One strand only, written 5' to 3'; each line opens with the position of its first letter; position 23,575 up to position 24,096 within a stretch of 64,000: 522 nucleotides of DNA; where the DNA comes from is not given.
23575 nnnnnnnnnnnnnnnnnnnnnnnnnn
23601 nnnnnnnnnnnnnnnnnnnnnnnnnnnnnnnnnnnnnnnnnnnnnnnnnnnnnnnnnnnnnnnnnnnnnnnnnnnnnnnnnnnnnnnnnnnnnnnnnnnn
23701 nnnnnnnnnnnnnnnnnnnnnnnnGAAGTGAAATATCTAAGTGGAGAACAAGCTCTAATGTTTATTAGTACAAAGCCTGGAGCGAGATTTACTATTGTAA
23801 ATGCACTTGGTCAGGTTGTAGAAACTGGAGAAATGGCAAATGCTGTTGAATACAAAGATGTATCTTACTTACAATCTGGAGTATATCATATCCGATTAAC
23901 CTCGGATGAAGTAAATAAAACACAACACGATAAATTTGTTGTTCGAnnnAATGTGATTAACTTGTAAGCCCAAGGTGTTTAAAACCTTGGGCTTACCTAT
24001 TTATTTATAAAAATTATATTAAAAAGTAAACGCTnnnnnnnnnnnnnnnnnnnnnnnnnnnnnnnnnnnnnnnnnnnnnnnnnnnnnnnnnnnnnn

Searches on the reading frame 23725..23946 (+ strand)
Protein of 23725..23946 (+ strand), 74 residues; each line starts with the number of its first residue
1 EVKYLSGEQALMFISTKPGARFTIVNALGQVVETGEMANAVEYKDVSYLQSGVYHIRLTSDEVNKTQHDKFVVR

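Call 31: find_homologous_proteins(query=window:23725-23946:+, max_evalue=1)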
Query window:23725-23946:+: no candidate shares three 5-residue words with the query. No homologue found.
